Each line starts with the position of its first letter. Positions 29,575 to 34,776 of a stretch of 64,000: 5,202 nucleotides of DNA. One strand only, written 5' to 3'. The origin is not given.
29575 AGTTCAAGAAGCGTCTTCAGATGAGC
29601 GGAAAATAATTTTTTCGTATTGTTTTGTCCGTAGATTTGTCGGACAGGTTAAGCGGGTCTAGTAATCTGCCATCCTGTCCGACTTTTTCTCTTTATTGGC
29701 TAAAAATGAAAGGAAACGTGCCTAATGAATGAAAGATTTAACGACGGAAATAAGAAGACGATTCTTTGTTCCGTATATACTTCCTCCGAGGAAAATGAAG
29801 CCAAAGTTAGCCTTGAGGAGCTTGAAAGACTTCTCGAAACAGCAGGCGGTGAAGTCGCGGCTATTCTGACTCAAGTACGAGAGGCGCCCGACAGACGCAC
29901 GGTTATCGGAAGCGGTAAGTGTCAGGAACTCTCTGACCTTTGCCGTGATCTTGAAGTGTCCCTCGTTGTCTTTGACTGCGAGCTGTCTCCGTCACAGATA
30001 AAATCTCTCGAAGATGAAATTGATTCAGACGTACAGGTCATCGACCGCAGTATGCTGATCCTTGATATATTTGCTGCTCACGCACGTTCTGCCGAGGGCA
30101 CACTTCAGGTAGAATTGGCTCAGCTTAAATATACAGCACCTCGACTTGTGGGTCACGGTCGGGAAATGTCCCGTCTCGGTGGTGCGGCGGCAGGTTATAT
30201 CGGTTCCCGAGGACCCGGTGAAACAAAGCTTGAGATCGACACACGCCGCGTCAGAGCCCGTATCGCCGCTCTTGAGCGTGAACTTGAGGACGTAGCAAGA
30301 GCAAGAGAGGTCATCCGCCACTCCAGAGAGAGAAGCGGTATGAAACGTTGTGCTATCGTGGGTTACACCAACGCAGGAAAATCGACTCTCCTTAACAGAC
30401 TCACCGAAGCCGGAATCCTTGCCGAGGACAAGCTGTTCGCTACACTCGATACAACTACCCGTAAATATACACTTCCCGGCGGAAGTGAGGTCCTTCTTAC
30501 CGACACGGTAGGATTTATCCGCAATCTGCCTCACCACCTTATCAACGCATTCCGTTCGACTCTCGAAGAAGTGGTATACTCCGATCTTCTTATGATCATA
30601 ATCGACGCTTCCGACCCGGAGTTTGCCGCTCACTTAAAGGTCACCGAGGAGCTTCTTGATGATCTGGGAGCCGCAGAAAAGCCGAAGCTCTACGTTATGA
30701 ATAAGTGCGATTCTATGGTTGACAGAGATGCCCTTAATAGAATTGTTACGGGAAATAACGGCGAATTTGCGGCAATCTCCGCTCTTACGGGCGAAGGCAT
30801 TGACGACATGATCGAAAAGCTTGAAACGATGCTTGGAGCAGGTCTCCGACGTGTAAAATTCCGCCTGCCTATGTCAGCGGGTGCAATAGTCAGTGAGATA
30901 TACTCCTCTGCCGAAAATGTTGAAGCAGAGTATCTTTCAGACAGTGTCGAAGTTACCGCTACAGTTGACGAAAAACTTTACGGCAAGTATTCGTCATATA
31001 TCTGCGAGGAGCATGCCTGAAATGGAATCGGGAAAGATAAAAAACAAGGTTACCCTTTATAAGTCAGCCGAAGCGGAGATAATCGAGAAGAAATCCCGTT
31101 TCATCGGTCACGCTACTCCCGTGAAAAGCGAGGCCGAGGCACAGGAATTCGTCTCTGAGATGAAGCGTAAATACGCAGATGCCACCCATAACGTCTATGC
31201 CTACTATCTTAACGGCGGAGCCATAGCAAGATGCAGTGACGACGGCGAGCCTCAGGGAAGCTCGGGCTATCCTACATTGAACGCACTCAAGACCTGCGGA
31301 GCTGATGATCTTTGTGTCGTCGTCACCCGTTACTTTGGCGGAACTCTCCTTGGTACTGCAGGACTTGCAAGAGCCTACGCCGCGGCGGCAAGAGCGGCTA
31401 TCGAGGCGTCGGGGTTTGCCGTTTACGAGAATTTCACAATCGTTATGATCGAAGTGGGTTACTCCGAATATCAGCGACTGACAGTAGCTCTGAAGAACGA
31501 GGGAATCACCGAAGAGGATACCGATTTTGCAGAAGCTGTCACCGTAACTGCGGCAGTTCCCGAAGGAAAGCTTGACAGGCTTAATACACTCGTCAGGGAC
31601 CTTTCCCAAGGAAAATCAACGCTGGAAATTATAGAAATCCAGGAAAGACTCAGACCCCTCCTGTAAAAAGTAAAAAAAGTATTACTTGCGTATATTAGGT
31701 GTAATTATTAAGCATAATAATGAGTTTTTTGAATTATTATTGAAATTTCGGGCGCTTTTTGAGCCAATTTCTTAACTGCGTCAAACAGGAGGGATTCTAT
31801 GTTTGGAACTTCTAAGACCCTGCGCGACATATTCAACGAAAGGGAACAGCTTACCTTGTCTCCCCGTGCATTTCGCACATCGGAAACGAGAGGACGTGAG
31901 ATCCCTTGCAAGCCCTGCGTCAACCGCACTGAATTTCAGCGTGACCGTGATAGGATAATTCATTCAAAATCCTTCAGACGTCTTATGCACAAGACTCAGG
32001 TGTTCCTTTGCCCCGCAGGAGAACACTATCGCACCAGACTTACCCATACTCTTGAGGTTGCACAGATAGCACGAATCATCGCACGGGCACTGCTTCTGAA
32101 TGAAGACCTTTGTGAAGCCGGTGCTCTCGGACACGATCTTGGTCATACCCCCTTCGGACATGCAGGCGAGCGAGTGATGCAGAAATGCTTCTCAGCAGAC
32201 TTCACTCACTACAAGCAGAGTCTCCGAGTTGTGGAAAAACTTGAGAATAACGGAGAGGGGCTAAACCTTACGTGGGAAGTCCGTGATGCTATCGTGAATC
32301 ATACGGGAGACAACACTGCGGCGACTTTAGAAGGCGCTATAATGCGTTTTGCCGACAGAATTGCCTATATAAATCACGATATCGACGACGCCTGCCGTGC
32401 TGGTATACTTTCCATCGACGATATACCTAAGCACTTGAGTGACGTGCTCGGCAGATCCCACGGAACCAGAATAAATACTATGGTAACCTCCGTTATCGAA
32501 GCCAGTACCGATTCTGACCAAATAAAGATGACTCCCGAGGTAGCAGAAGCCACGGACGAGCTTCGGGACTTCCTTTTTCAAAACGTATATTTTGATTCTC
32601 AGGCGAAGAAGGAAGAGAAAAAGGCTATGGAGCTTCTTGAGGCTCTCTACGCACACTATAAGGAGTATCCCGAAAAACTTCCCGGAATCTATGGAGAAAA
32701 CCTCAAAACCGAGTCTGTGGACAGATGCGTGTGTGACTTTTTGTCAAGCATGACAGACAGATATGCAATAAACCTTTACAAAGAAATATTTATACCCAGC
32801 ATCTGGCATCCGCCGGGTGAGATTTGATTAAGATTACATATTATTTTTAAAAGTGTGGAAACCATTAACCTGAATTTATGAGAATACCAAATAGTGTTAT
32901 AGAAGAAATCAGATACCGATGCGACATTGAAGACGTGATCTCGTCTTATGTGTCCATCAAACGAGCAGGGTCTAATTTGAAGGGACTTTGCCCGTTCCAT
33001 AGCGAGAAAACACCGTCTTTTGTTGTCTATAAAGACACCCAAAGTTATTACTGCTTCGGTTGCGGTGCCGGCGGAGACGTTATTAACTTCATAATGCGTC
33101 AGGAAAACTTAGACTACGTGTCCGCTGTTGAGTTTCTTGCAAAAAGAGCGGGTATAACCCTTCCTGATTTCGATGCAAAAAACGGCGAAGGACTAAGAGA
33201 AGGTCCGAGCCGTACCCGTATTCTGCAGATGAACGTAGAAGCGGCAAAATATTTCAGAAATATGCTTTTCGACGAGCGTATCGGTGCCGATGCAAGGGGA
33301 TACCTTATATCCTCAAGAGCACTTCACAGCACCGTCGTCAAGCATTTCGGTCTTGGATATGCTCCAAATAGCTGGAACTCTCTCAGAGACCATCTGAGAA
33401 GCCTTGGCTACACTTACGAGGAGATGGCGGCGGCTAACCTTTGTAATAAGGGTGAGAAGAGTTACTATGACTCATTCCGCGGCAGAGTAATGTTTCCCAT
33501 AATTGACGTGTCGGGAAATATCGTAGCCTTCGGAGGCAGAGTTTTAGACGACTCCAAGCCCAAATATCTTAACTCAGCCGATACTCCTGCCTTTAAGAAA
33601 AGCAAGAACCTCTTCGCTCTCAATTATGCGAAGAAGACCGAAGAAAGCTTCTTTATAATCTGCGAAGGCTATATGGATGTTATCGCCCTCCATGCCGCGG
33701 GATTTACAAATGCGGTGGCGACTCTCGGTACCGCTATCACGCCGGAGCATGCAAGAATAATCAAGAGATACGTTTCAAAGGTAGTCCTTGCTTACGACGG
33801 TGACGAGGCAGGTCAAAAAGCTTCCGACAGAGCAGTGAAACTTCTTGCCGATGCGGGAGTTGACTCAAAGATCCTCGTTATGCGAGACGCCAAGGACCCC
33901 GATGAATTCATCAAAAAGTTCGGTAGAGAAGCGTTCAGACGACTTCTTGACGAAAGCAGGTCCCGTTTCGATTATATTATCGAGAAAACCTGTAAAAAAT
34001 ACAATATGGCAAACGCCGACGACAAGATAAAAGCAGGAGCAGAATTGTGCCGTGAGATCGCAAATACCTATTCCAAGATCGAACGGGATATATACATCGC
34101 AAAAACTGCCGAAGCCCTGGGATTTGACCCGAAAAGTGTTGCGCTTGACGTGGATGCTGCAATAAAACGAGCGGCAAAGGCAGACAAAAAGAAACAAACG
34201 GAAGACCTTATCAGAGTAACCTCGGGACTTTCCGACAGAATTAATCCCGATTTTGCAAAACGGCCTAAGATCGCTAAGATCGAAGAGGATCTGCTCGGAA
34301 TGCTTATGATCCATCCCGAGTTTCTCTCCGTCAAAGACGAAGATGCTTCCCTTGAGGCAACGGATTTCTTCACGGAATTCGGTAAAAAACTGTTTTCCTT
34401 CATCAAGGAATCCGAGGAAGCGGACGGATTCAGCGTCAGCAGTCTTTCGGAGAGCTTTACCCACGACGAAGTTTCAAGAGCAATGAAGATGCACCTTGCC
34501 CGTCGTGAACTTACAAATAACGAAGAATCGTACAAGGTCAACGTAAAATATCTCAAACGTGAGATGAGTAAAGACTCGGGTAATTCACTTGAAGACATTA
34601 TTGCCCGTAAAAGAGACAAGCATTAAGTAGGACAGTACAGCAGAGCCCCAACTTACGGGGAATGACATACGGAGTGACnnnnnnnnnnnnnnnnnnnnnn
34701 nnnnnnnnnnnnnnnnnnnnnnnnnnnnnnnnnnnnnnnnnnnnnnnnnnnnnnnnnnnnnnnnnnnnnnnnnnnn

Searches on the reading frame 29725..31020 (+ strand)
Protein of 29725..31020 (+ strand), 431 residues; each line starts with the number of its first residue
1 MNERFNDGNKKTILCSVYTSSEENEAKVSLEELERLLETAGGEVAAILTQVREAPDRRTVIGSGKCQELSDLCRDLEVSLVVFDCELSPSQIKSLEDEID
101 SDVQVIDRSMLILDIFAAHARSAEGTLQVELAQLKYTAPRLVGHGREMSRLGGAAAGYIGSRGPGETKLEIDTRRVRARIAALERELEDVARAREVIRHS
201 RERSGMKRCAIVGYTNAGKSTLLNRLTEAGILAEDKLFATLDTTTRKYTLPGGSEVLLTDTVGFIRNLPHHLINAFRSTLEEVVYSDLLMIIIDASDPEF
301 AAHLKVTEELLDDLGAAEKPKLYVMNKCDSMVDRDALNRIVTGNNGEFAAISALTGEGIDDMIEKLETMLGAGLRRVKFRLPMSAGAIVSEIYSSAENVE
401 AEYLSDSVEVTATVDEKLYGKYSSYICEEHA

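Call 82: search_protein_families(library=pfam, proteins=[window:29725-31020:+], max_evalue=0.00001)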
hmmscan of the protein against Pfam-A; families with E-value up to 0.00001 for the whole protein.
window:29725-31020:+ (431 aa): 4 families
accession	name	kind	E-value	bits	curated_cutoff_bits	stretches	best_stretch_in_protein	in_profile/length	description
PF13167.11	GTP-bdg_N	-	5.2e-30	104.3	25.4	1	29-117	3-89/89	GTP-binding GTPase N-terminal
PF16360.10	GTP-bdg_M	-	1.6e-27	96.3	29.5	1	119-201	1-79/79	GTP-binding GTPase Middle Region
PF01926.29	MMR_HSR1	-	1.9e-19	70.3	21.9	1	208-327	1-113/113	50S ribosome-binding GTPase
PF19275.4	HflX_C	-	4e-06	27.2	26.4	0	347-404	11-68/102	HflX C-terminal domain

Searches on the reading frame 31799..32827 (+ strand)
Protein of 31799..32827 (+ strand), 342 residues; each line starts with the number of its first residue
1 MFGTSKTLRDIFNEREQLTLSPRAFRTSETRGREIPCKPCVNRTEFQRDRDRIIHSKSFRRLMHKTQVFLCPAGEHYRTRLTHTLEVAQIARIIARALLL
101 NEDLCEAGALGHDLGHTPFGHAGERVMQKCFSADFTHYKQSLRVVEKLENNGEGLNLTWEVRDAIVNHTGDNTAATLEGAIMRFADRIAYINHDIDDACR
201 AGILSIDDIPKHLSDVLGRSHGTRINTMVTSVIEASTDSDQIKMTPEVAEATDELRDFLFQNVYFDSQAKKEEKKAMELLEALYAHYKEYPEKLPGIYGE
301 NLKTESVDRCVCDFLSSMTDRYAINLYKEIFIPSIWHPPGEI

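Call 82: search_protein_families(library=pfam, proteins=[window:31799-32827:+], max_evalue=0.00001)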
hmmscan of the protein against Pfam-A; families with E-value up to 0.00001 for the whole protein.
window:31799-32827:+ (342 aa): 2 families
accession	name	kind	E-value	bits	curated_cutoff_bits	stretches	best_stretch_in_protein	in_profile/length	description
PF13286.11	HD_assoc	-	8.8e-23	81.1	22.2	1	242-328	1-90/91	Phosphohydrolase-associated domain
PF01966.28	HD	-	7.7e-18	65.3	22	1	80-189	1-114/116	HD domain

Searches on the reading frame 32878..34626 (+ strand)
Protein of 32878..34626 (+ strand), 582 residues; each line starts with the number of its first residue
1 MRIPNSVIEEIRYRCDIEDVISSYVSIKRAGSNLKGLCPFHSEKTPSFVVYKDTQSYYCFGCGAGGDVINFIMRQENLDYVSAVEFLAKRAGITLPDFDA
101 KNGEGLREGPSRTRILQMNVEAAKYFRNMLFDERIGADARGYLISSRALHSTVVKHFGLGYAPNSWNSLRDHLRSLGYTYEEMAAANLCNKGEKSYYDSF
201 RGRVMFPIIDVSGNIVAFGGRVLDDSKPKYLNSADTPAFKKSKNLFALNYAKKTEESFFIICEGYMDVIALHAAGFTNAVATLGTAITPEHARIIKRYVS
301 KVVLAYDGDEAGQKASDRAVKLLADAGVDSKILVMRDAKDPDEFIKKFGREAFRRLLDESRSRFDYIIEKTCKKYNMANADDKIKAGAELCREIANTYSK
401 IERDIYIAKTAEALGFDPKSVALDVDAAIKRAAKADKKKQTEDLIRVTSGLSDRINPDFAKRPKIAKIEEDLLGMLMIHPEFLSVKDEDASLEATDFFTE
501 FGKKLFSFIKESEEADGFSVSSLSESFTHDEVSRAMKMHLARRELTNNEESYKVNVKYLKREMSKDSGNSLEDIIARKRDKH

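Call 82: search_protein_families(library=pfam, proteins=[window:32878-34626:+], max_evalue=0.00001)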
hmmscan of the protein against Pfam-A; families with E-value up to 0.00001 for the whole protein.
window:32878-34626:+ (582 aa): 7 families
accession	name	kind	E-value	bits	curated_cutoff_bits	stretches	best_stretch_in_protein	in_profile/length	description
PF08275.17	DNAG_N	-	6.9e-37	126.8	26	1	126-252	2-128/128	DNA primase catalytic core, N-terminal domain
PF01807.25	Zn_ribbon_DnaG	-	1.2e-35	121.7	24.9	1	4-96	2-94/98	CHC2 zinc finger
PF13155.12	Toprim_2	-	5.8e-27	94.3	22.1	1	260-345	1-88/88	Toprim-like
PF13662.12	Toprim_4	-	3.2e-21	75.8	25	1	259-331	3-82/85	Toprim domain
PF01751.28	Toprim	-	4.1e-15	56.2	23.1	1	260-325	3-86/96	Toprim domain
PF10410.14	DnaB_bind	-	3.7e-10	40.3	20.6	1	364-417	1-54/56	DnaB-helicase binding domain of primase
PF13362.12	Toprim_3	-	2.3e-09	38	27.2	1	260-350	3-94/95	Toprim domain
